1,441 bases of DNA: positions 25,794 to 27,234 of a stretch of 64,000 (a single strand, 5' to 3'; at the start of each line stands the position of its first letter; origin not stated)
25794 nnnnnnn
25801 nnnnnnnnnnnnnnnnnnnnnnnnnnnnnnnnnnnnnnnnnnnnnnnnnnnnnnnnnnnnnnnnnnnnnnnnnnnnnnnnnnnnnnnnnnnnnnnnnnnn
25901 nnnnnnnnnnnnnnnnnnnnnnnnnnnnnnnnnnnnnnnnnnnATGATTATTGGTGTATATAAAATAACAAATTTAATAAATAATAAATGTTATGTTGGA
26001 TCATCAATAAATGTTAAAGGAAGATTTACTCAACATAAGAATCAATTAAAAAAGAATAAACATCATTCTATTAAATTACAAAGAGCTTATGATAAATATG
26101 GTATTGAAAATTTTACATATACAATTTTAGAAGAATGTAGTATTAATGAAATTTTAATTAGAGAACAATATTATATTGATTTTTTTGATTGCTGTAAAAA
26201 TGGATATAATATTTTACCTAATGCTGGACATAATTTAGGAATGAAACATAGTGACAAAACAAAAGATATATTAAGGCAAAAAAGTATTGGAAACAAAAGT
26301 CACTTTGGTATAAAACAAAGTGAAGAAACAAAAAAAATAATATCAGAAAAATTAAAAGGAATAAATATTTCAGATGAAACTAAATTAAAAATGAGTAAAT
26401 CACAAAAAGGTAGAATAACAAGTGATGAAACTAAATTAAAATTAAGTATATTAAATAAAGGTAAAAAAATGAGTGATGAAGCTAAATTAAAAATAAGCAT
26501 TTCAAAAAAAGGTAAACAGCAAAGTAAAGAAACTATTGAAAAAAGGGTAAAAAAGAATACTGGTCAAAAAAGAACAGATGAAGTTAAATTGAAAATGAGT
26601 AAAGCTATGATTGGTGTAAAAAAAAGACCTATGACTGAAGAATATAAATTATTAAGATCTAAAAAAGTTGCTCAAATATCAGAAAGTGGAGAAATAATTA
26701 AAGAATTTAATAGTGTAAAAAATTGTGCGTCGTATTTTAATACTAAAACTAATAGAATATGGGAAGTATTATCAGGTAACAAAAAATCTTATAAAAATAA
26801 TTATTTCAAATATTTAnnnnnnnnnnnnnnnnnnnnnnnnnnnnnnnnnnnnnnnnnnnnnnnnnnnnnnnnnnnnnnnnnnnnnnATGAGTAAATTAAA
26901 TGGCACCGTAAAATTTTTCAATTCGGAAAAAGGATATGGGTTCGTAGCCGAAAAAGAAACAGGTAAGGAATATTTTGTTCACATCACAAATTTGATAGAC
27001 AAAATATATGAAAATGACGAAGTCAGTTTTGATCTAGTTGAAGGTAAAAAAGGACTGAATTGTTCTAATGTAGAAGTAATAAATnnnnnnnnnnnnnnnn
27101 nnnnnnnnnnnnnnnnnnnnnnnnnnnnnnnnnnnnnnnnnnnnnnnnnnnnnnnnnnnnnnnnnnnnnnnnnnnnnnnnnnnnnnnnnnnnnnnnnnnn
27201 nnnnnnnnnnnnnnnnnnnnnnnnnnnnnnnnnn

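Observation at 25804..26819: Free-standing GIY-YIG/NUMOD3 homing endonuclease, preceded by a ribbon-helix-helix-like ORF, next to a cold-shock protein gene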

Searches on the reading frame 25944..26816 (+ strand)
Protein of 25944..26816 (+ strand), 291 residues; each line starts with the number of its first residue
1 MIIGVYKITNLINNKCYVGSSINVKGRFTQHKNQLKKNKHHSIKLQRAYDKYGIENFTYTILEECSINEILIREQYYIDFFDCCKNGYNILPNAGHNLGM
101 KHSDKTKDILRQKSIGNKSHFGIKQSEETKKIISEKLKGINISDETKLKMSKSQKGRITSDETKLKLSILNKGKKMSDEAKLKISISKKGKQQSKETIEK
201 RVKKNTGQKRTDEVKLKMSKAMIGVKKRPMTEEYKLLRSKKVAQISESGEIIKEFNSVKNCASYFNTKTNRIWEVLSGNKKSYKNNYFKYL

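Call 8: search_protein_families(library=pfam, proteins=[window:25944-26816:+], max_evalue=0.1)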
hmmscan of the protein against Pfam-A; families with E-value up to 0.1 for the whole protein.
window:25944-26816:+ (291 aa): 3 families
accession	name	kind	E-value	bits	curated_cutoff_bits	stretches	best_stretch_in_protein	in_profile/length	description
PF01541.30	GIY-YIG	-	4e-09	37.1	22.6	1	4-80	3-71/78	GIY-YIG catalytic domain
PF07460.16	NUMOD3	-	9.7e-09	35.5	20.4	2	173-191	1-19/37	NUMOD3 motif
PF22083.2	I-HmuI_NUMOD-like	-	0.00057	19.9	27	1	245-282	3-39/46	DNA endonuclease I-HmuI-like, NUMOD-like domain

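Call 9: search_protein_families(library=phrogs, proteins=[window:25944-26816:+], max_evalue=0.01)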
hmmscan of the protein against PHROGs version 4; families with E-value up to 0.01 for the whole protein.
window:25944-26816:+ (291 aa): 8 families
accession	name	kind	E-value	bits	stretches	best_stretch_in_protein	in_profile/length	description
phrog_314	-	DNA, RNA and nucleotide metabolism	2.8e-44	153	2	1-191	177-341/574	homing endonuclease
phrog_7168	-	DNA, RNA and nucleotide metabolism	1.9e-19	71.2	1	4-287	3-274/284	homing endonuclease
phrog_5123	-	DNA, RNA and nucleotide metabolism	1.1e-13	52.3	1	3-117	2-115/152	homing endonuclease with GIY-YIG motif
phrog_19446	-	DNA, RNA and nucleotide metabolism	6.9e-10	39.8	1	4-218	3-137/254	homing endonuclease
phrog_655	-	DNA, RNA and nucleotide metabolism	0.00013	23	0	124-168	136-172/343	homing endonuclease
phrog_26160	-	unknown function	0.00023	21.4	1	3-84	183-271/278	-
phrog_16880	-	DNA, RNA and nucleotide metabolism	0.005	17.8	1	5-48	9-53/162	endonuclease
phrog_20162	-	DNA, RNA and nucleotide metabolism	0.0073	17.7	0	191-291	15-82/88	HNH endonuclease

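Call 11: search_dna_similar(query=window:25944-26816:+, collection=phages, mode=protein, max_rows=30)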
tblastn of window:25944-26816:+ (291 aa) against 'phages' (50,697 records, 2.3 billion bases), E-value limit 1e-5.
Records with a match: 434; places in all: 503; records where one place covers at least 80% of the query: 12.
Best place of each record, by identity: <60% 434.
By first word of the organism name: Escherichia 128; Bacillus 36; Flavobacterium 30; Acinetobacter 23; Yersinia 21; Klebsiella 19; Enterobacteria 18; uncultured 17; Xanthomonas 16; Streptococcus 15; and 26 more.
By host as written in the record: - 62; Escherichia coli 60; Escherichia coli B 20; Streptococcus thermophilus 15; Flavobacterium psychrophilum 950106-1/1 12; Bacillus cereus 10; Yersinia pseudotuberculosis 9; Escherichia coli str. K-12 substr. MG1655 7; and 139 more.
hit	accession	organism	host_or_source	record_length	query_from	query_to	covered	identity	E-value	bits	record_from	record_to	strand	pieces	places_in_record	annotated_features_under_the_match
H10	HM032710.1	Acinetobacter phage Ac42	-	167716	5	278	94%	29.0%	3e-11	70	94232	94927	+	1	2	putative GIY-YIG family Seg-like homing endonuclease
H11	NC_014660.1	Acinetobacter phage Ac42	-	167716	5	278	94%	29.0%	3e-11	70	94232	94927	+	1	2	homing endonuclease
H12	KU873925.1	Pseudomonas phage pf16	Pseudomonas putida PpG1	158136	5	261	88%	30.7%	1e-9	65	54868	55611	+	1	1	hypothetical protein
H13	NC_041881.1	Pseudomonas phage pf16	Pseudomonas putida PpG1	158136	5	261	88%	30.7%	1e-9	65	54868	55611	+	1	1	homing endonuclease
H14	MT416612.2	Bacillus phage YungSlug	Bacillus thuringiensis kurstaki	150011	2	220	75%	34.7%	5e-23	104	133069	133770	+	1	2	endonuclease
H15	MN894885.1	Escherichia phage Ec_Makalu_001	Escherichia coli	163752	5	225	76%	34.4%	4e-13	75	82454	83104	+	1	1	putative Seg-like homing endonuclease, GIY-YIG family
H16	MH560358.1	Escherichia virus KFS-EC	Escherichia coli O157:H7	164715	5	225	76%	34.4%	4e-13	75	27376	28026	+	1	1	hypothetical protein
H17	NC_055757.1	Escherichia virus KFS-EC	Escherichia coli O157:H7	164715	5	225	76%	34.4%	4e-13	75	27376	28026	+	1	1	homing endonuclease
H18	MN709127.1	Escherichia phage Ec_Makalu_002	Escherichia coli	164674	5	225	76%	34.4%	5e-13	75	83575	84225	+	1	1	homing endonuclease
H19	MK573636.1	Escherichia phage vB_EcoM_PHB13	Escherichia coli O157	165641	5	225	76%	33.0%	6e-12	72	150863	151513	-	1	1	homing endonuclease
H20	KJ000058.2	Salmonella phage STP4-a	Salmonella Typhimurium ATCC 14028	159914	5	231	78%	31.7%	2e-8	61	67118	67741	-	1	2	putative Seg-like homing DNA endonuclease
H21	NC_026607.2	Salmonella phage STP4-a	Salmonella Typhimurium ATCC 14028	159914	5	231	78%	31.7%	2e-8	61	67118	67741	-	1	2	NAD synthetase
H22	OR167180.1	Escherichia phage MIZ4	Escherichia coli B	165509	5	225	76%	32.6%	2e-11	70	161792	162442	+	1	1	homing endonuclease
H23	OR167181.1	Escherichia phage MIZ5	Escherichia coli B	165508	5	225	76%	32.6%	2e-11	70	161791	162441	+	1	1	homing endonuclease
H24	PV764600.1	Xanthomonas phage PhiXhv-18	Xanthomonas hortorum pv. vitians ...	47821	1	265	91%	27.1%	2e-17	88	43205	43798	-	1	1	endonuclease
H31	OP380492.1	Bacillus phage Nachito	Bacillus sp. ET1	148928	3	180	61%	39.4%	2e-20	97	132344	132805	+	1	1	G-I-Y Y-I-G endonuclease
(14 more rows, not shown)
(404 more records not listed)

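Call 13: find_related_loci(query=window:25944-26816:+, collection=viral_contigs, flank=6000)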
Query window:25944-26816:+ (291 aa) in viral_contigs; peptide patterns used: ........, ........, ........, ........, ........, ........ (x = any residue, [..] = any of these).
55 stretches matched a pattern; 21 encode a relative of the query (tblastn E <= 1e-3); 21 distinct loci.
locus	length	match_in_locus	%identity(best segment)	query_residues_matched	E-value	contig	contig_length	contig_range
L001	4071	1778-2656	79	1-291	3e-143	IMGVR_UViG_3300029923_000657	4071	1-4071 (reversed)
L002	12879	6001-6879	79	1-291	5e-140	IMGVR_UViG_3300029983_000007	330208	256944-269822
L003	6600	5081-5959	79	1-291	4e-140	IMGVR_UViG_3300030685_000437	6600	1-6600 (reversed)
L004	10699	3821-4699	79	1-291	5e-140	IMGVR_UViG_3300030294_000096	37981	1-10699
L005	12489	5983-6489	45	4-197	2e-35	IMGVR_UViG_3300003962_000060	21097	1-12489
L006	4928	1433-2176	36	1-235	2e-34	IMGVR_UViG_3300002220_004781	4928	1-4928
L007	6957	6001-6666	34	2-189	2e-21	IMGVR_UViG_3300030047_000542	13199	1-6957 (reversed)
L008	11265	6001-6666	34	2-189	2e-21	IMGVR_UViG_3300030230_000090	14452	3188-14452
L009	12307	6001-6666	34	2-189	2e-21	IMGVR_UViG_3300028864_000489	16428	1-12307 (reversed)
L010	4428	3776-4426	35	2-184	9e-21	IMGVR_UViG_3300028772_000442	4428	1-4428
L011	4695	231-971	34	5-224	2e-19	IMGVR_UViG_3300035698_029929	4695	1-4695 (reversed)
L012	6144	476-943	36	4-196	4e-19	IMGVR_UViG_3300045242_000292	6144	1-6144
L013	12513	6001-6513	33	47-235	7e-16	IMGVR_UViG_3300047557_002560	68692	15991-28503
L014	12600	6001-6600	26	2-228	4e-9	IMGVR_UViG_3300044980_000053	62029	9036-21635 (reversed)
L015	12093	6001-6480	32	13-191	7e-9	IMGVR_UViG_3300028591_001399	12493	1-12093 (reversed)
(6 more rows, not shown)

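Call 18: search_solved_structures(query=window:25944-26816:+, max_evalue=0.01, show_alignments=3)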
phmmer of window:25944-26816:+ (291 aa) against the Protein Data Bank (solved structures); distinct sequences matched with E-value up to 0.01: 2.
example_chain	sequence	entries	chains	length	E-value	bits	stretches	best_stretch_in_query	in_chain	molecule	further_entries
1mk0_A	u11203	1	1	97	1.4e-13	54.4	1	3-91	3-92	Intron-associated endonuclease 1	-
1ln0_A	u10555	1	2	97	2e-13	53.8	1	3-91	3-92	intron-associated endonuclease 1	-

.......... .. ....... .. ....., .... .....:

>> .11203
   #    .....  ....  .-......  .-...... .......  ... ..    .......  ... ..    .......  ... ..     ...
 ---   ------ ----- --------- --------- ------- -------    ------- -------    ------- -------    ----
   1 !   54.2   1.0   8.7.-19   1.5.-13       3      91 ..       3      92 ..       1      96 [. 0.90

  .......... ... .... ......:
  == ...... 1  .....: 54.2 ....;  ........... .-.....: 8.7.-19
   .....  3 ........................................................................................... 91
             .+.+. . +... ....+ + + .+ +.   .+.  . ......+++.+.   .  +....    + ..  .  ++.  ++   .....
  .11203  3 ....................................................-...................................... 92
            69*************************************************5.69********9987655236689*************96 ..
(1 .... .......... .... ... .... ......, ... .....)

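Call 81: search_protein_families(library=padloc, proteins=[window:25944-26816:+], max_evalue=0.01)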
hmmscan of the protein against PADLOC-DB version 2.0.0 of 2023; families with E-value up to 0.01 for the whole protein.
window:25944-26816:+ (291 aa): 6 families
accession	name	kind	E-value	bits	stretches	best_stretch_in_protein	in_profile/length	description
PDLC03701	HEase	-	3.5e-21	74.2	1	1-227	1-223/271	homing endonuclease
PDLC03693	HEase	-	9.4e-16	55.9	1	4-151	109-246/313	homing endonuclease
PDLC03679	HEase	-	3.2e-12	44.8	1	5-120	4-120/257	homing endonuclease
PDLC03677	HEase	-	6e-06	23.9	1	4-97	50-140/359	homing endonuclease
PDLC03973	UzuA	-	5.5e-05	20.8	1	3-89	184-276/278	-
PDLC03675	HEase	-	0.0036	15.1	0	5-125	12-128/221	homing endonuclease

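Call 82: search_protein_families(library=ncbifam, proteins=[window:25944-26816:+], max_evalue=0.01)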
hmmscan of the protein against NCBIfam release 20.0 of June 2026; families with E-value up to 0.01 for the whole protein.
window:25944-26816:+ (291 aa): 2 families
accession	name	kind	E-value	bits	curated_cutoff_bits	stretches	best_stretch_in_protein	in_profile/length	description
TIGR01453.1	grpIintron_endo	subfamily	6.1e-39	134.3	56.05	2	4-170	3-170/215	group I intron endonuclease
NF045502.1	variant_rSAM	domain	0.009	15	125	0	160-269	2-110/357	radical SAM protein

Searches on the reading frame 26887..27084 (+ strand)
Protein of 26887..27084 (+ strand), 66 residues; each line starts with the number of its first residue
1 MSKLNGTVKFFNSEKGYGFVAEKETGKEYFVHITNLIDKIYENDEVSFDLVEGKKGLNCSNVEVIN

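Call 8: search_protein_families(library=pfam, proteins=[window:26887-27084:+], max_evalue=0.1)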
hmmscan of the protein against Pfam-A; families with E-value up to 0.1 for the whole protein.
window:26887-27084:+ (66 aa): 2 families
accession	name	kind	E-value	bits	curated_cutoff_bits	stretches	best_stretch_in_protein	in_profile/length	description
PF00313.28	CSD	-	1.4e-15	57.3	27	1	5-64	2-65/66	'Cold-shock' DNA-binding domain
PF08206.17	OB_RNB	-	0.035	14.2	24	1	13-52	6-44/58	Ribonuclease B OB domain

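Call 9: search_protein_families(library=phrogs, proteins=[window:26887-27084:+], max_evalue=0.01)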
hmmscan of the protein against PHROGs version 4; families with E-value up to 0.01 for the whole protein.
window:26887-27084:+ (66 aa): 1 family
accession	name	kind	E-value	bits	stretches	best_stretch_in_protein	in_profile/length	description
phrog_729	-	other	2.1e-12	47.7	1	3-64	13-78/277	cold shock protein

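Call 82: search_protein_families(library=ncbifam, proteins=[window:26887-27084:+], max_evalue=0.01)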
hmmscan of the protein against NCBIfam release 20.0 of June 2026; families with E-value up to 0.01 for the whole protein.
window:26887-27084:+ (66 aa): 12 families
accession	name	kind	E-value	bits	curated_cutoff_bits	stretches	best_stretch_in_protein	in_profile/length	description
NF049933.1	TransAntitermCspE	equivalog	8.9e-18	64.2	120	1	1-65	1-69/69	transcription antiterminator/RNA stability regulator CspE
NF007062.0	PRK09507.1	subfamily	3.9e-12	46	133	1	1-63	1-67/69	transcription antiterminator/RNA stability regulator CspE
NF007679.0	PRK10354.1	subfamily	2.2e-11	43.9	130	1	2-63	3-68/70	RNA chaperone/antiterminator CspA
NF008190.0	PRK10943.1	subfamily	4.3e-11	42.6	137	1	1-64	1-68/69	cold shock-like protein CspC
NF007378.0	PRK09890.1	equivalog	5.7e-11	42.5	144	1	2-62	3-67/70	cold shock protein CspG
NF038236.1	retron_eff_Se72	equivalog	5.9e-10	38.9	82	1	6-64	1-61/62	retron Se72 family effector protein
TIGR02381.1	cspD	equivalog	2e-09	37.3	115.4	1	5-65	3-67/68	cold shock domain-containing protein CspD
NF007405.0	PRK09937.1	equivalog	2.7e-07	30.7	152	1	5-61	3-63/74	cold shock-like protein CspD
NF011574.0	PRK14998.1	equivalog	3e-07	30.5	147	1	5-62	3-64/73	cold shock-like protein CspD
NF012008.0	PRK15464.1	equivalog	0.00083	19.4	141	1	3-39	4-40/70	cold shock-like protein CspH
NF012007.0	PRK15463.1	subfamily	0.0019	18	111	1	2-62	3-67/70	cold shock-like protein CspF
TIGR00358.1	3_prime_RNase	superfamily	0.0081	14.5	368.6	1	2-54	15-65/657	VacB/RNase II family 3'-5' exoribonuclease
